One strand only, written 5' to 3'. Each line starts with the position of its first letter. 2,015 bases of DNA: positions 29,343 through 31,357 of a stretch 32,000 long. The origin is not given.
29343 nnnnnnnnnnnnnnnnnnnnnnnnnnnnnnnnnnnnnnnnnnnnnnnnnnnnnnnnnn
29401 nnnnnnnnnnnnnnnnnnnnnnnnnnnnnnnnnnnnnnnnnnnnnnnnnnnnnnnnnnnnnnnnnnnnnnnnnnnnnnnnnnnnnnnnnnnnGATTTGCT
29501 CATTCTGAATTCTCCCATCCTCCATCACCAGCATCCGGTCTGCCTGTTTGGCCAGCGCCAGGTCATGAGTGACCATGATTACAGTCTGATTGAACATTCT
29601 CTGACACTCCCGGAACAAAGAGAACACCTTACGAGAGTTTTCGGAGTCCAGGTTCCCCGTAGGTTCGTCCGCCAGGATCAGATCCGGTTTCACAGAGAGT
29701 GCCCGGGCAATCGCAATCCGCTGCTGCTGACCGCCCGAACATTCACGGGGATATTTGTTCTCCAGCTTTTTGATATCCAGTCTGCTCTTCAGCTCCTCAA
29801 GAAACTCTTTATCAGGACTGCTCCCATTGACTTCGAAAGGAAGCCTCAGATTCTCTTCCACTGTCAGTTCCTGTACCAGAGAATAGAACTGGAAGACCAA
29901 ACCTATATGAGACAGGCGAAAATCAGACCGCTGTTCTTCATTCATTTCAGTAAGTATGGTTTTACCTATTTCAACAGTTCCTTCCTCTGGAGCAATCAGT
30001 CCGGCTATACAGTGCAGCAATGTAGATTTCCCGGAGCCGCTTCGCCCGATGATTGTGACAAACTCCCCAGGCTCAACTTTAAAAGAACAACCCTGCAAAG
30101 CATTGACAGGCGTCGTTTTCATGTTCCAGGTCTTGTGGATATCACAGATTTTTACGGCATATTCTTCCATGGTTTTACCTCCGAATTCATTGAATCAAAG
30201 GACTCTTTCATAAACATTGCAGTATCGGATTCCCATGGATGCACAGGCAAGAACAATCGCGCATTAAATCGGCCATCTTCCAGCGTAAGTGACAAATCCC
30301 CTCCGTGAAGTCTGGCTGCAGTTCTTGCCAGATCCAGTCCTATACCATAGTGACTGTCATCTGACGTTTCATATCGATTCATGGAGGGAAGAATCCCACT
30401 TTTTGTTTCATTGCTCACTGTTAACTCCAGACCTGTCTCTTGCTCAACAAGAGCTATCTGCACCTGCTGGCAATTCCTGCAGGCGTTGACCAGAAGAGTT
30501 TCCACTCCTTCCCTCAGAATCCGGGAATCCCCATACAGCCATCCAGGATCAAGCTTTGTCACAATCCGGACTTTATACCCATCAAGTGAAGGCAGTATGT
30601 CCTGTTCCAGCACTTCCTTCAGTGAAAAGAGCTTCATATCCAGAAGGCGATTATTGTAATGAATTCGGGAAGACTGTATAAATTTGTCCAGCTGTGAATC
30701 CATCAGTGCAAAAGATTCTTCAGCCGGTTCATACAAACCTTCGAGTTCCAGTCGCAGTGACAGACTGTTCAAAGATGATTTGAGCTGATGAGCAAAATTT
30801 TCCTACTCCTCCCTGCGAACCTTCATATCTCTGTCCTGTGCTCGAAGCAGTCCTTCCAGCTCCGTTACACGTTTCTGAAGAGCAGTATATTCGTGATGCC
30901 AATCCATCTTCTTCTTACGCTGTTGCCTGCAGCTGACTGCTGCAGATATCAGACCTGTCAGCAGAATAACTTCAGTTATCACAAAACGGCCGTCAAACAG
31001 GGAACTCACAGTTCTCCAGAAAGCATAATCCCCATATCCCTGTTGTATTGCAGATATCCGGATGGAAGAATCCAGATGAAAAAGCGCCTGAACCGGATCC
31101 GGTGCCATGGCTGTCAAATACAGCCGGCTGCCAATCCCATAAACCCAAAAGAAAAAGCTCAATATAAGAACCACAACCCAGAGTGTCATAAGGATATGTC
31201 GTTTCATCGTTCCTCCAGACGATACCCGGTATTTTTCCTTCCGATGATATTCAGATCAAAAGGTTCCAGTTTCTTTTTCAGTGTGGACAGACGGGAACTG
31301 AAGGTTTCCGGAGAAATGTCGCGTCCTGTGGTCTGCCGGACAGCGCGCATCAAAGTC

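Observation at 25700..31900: Low-G+C island: one overlapping operon RR-HK-ABC ATPase-double-FtsX permease extended by two unknown secreted proteins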

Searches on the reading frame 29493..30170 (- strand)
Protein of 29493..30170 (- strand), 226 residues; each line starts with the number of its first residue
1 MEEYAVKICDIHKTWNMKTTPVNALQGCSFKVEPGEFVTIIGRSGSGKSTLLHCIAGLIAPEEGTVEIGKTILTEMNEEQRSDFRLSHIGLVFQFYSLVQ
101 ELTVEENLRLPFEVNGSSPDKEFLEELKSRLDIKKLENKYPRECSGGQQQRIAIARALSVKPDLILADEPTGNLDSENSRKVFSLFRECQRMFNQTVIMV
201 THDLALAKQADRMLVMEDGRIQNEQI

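Call 7: search_protein_families(library=pfam, proteins=[window:29493-30170:-], max_evalue=0.1)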
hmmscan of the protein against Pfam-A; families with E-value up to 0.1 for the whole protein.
window:29493-30170:- (226 aa): 20 families
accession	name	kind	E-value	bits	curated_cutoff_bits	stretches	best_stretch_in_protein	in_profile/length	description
PF00005.33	ABC_tran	-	9.1e-35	120.7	25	1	25-171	1-136/137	ABC transporter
PF13304.12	AAA_21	-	8.8e-08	33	27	2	38-109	2-77/304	AAA domain, putative AbiEii toxin, Type IV TA system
PF02463.25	SMC_N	-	2e-06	27.8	40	1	36-216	25-211/220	RecF/RecN/SMC N terminal domain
PF13555.12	AAA_29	-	1.5e-05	25.1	27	1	28-63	15-50/61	P-loop containing region of AAA domain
PF13191.12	AAA_16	-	0.00013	23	32.6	1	34-214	24-151/167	AAA ATPase domain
PF13401.12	AAA_22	-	0.00061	20.5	27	1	36-174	6-96/130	AAA domain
PF20703.3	nSTAND1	-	0.0026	17.9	27.1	1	32-62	30-58/379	Novel STAND NTPase 1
PF20720.3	nSTAND3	-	0.0058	16.8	27.2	1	30-56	12-38/155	Novel STAND NTPase 3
PF25199.1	nSTAND_NTPase5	-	0.0059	16.9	34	1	34-64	40-71/145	Novel STAND NTPase 5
PF05729.18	NACHT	-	0.012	15.9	26.7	1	38-61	3-26/167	NACHT domain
PF13476.12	AAA_23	-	0.015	16.3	27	1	37-90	21-69/201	AAA domain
PF00931.28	NB-ARC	-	0.021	14.5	23.5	1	21-55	4-38/248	NB-ARC domain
PF09818.15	ABC_ATPase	-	0.021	14.3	23.2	0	37-56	81-100/283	P-loop domain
PF13481.12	AAA_25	-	0.024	14.7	27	0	33-60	31-58/195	AAA domain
PF01926.29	MMR_HSR1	-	0.03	14.9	21.9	1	38-58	2-22/113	50S ribosome-binding GTPase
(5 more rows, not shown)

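Call 23: search_protein_families(library=ncbifam, proteins=[window:29493-30170:-], max_evalue=0.1)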
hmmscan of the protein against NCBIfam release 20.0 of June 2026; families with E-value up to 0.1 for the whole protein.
window:29493-30170:- (226 aa): 202 families (the best 25 are shown)
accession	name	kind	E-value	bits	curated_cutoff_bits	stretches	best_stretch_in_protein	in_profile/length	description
TIGR02211.1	LolD_lipo_ex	equivalog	1e-60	205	307.75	1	7-222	3-220/221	lipoprotein-releasing ABC transporter ATP-binding protein LolD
TIGR03608.1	L_ocin_972_ABC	subfamily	5.1e-53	179.6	254.85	1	16-214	9-204/206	putative bacteriocin export ABC transporter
TIGR02673.1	FtsE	equivalog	2e-52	178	264.85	1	10-219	6-213/214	cell division ATP-binding protein FtsE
TIGR02982.1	heterocyst_DevA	subfamily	8e-51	172.7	295.8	1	6-222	2-220/220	ABC exporter ATP-binding subunit, DevA family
NF038007.1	ABC_ATP_DarD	equivalog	1.1e-50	172.1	375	1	6-221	2-218/218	darobactin export ABC transporter ATP-binding protein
NF007879.0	PRK10584.1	equivalog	1.6e-50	172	336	1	6-224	7-227/228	putative ABC transporter ATP-binding protein YbbA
NF008639.0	PRK11629.1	equivalog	9.8e-49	165.9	360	1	10-224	11-227/234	lipoprotein-releasing ABC transporter ATP-binding protein LolD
TIGR03265.1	PhnT2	equivalog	1.5e-48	165.8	457.7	1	6-222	5-214/353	putative 2-aminoethylphosphonate ABC transporter ATP-binding protein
NF040933.2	ABC_arch_GlcV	equivalog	8.2e-48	163.1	450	1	6-222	3-221/357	glucose ABC transporter ATP-binding protein GlcV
TIGR02315.1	ABC_phnC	equivalog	8.8e-47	159.6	266.1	1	7-221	3-224/243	phosphonate ABC transporter ATP-binding protein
NF007826.0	PRK10535.1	equivalog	1.6e-46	158.8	966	1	7-223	6-223/648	macrolide ABC transporter ATP-binding protein/permease MacB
TIGR04521.1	ECF_ATPase_2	equivalog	1.3e-45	155.6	330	1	8-223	3-225/279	energy-coupling factor transporter ATPase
TIGR04520.1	ECF_ATPase_1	equivalog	1.6e-44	152.4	315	1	11-224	6-217/269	energy-coupling factor transporter ATPase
TIGR00968.1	3a0106s01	subfamily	3.4e-44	151.1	342.75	1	21-222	12-210/237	sulfate ABC transporter ATP-binding protein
TIGR01186.1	proV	subfamily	2.1e-42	145.6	326.6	1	22-221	6-208/363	betaine/proline/choline family ABC transporter ATP-binding protein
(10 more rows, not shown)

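Call 73: search_protein_families(library=padloc, proteins=[window:29493-30170:-], max_evalue=0.01)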
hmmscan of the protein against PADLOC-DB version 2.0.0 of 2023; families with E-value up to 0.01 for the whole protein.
window:29493-30170:- (226 aa): 28 families (the best 25 are shown)
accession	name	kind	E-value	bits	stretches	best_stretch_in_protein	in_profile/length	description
PDLC04135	mad3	-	4.4e-34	116.6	2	125-219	245-340/374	mads_3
PDLC02980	AriA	-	8.6e-11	40.3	2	38-128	2-92/304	-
PDLC04140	mad8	-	8.2e-09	33.4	1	24-204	16-234/314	mads_8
PDLC02914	ATPase-Toprim_I-B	-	5.6e-08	30.4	1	147-217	188-260/443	-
PDLC03865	LmuB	-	2.8e-07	27.1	1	153-203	918-974/1007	-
PDLC02335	AbiLi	-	3.4e-06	24.3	1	36-207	77-241/326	AbiLi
PDLC03859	LmuB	-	4.7e-06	24.1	0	31-56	20-45/611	-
PDLC00075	GajA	-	4.8e-06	23.4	1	112-219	218-324/536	AAA ATPase domain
PDLC04213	HEC-02A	-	1.1e-05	23.1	1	164-211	234-280/337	-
PDLC04889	PDC-S06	-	5.4e-05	19.9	1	156-205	434-484/693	-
PDLC00518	JetC1|JetC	-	0.00054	15.9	1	40-63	44-67/1112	DUF3584 domain; MukB-like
PDLC00304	PtuA1|PtuA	-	0.00061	17.1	1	33-85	37-88/444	AAA ATPase domain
PDLC00295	PtuA1|PtuA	-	0.00098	16.3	1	31-67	28-64/451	AAA ATPase domain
PDLC04179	HEC-01A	-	0.0015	15.8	0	142-204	338-402/459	-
PDLC02979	AriA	-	0.0017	16.2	0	33-62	20-50/373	-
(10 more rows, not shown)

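Call 91: search_solved_structures(query=window:29493-30170:-, max_evalue=1e-30)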
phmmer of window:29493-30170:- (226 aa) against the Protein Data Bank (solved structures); distinct sequences matched with E-value up to 1e-30: 101 (the best 60 are shown).
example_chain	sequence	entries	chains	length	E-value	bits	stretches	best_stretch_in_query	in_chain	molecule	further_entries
8j5q_D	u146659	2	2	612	1.4e-58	201.3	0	7-222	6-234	Uncharacterized ABC transporter ATP-binding protein Rv1281c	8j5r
8j5s_D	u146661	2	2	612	9.9e-58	198.5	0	7-222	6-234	Uncharacterized ABC transporter ATP-binding protein Rv1281c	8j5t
9o9x_A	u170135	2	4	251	5.4e-46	160.2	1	21-220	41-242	ABC transporter ATP-binding protein YtrE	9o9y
7tcg_B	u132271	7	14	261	6e-46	160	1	10-222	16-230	Bacitracin export ATP-binding protein BceA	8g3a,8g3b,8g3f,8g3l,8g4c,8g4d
8s5g_B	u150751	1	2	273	7.4e-46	159.7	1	10-222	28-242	Bacitracin export ATP-binding protein BceA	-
7tch_B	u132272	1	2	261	1.6e-45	158.7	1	10-222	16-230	Bacitracin export ATP-binding protein BceA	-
8wd9_D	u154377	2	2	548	1.3e-44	155.7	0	22-222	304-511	Probable dipeptide-transport ATP-binding protein ABC transporter DppD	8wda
9w35_C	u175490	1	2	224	1.3e-44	155.7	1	7-220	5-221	LolD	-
9w2w_D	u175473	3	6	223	1.7e-44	155.3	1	7-219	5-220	LolD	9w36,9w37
1f3o_A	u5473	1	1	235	2.7e-44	154.6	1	6-225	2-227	HYPOTHETICAL ABC TRANSPORTER ATP-BINDING PROTEIN MJ0796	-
7v8l_D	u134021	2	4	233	4.3e-44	154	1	12-223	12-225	Lipoprotein-releasing system ATP-binding protein LolD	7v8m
9rlc_D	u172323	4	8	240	4.7e-44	153.8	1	12-223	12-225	Lipoprotein-releasing system ATP-binding protein LolD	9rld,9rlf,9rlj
9rle_D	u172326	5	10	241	4.8e-44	153.8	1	12-223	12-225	Lipoprotein-releasing system ATP-binding protein LolD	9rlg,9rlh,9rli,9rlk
7arh_F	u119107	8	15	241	4.8e-44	153.8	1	12-223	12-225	Lipoprotein-releasing system ATP-binding protein LolD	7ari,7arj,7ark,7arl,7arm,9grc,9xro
7mdy_D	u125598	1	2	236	5.1e-44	153.8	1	13-223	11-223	Lipoprotein-releasing system ATP-binding protein LolD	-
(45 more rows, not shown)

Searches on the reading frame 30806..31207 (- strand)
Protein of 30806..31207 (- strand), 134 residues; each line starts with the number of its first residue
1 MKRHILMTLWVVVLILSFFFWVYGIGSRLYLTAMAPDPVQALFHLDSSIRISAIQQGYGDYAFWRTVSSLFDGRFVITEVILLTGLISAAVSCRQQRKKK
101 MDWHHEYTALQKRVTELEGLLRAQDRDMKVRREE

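Call 99: list_cluster_members(proteins=[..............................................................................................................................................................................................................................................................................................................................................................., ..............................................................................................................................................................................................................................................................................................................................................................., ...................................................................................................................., window:30806-31207:-, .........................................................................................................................])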
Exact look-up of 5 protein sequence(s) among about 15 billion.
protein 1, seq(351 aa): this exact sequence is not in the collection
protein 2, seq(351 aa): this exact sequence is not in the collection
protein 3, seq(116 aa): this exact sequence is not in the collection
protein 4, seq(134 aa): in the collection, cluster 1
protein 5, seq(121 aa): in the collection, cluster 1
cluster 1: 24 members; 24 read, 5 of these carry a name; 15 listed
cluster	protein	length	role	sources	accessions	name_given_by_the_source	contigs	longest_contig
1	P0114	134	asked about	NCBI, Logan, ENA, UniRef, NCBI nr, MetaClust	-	-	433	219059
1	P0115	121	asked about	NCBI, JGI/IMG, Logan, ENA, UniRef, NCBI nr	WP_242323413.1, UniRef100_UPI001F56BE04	hypothetical protein [Faecalibaculum rodentium] | hypothetical protein n=1 Tax=Faecalibaculum rodentium TaxID=1702221 RepID=UPI001F56BE04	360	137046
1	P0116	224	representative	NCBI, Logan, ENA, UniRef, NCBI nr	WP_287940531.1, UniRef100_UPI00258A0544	sensor histidine kinase [Faecalibaculum rodentium] | sensor histidine kinase n=1 Tax=Faecalibaculum rodentium TaxID=1702221 RepID=UPI00258A0544 | ATP-binding protein [Faecalibaculum rodentium]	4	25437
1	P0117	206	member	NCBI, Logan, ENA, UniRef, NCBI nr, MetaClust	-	-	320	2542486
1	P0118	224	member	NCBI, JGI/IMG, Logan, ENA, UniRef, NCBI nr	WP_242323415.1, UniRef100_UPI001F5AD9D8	sensor histidine kinase [Faecalibaculum rodentium] | sensor histidine kinase n=1 Tax=Faecalibaculum rodentium TaxID=1702221 RepID=UPI001F5AD9D8 | ATP-binding protein [Faecalibaculum rodentium]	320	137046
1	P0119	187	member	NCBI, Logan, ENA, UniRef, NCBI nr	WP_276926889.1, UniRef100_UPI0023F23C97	hypothetical protein [Faecalibaculum rodentium] | hypothetical protein n=1 Tax=Faecalibaculum rodentium TaxID=1702221 RepID=UPI0023F23C97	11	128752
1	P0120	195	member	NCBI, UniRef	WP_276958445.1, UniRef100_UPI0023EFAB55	sensor histidine kinase, partial [Faecalibaculum rodentium] | sensor histidine kinase n=1 Tax=Faecalibaculum rodentium TaxID=1702221 RepID=UPI0023EFAB55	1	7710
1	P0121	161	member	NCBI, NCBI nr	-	-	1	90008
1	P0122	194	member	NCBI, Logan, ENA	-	-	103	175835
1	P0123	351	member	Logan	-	-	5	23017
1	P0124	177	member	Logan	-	-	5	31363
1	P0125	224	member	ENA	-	-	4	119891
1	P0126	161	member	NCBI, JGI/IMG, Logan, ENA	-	-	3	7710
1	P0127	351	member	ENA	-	-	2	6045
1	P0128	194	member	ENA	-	-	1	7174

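Call 100: find_encoding_contigs(protein=P0123, flank=9000, max_places=4)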
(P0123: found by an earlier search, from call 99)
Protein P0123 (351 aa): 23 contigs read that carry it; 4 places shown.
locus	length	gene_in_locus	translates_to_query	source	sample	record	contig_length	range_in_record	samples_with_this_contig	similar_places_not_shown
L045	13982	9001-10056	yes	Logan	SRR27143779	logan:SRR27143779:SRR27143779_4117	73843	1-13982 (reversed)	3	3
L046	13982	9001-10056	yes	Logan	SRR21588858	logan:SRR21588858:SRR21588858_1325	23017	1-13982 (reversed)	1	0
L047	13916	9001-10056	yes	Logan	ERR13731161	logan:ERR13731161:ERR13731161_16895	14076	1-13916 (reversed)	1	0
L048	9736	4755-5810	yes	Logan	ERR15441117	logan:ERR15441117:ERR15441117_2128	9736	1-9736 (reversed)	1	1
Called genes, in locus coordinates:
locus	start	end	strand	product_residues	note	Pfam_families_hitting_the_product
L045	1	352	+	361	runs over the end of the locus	PF03462:PCRF, PF00472:RF-1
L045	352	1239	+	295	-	PF17827:PrmC_N, PF06325:PrmA, PF05175:MTS, PF13847:Methyltransf_31, PF08242:Methyltransf_12 (faint), PF13649:Methyltransf_25 (weak)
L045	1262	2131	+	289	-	PF02810:SEC-C, PF00557:Peptidase_M24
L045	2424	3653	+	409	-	PF00202:Aminotran_3, PF01212:Beta_elim_lyase (weak)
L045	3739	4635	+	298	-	PF00497:SBP_bac_3, PF12974:Phosphonate-bd (weak)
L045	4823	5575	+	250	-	PF00528:BPD_transp_1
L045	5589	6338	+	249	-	PF02463:SMC_N, PF00005:ABC_tran, PF09818:ABC_ATPase (faint), PF13166:AAA_13 (faint), PF13304:AAA_21 (weak)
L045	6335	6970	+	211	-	PF13189:Cytidylate_kin2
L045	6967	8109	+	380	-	PF00465:Fe-ADH, PF13685:Fe-ADH_2, PF25137:ADH_Fe_C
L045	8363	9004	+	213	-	PF00072:Response_reg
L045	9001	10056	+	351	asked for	PF02518:HATPase_c (weak)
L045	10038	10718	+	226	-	PF00005:ABC_tran, PF02463:SMC_N (weak), PF13555:AAA_29 (weak), PF13304:AAA_21 (faint)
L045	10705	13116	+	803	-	PF02687:FtsX (weak)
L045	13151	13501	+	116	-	-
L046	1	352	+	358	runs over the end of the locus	PF03462:PCRF, PF00472:RF-1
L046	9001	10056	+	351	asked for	PF02518:HATPase_c (weak)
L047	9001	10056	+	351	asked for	PF02518:HATPase_c (weak)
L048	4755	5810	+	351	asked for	PF02518:HATPase_c (weak)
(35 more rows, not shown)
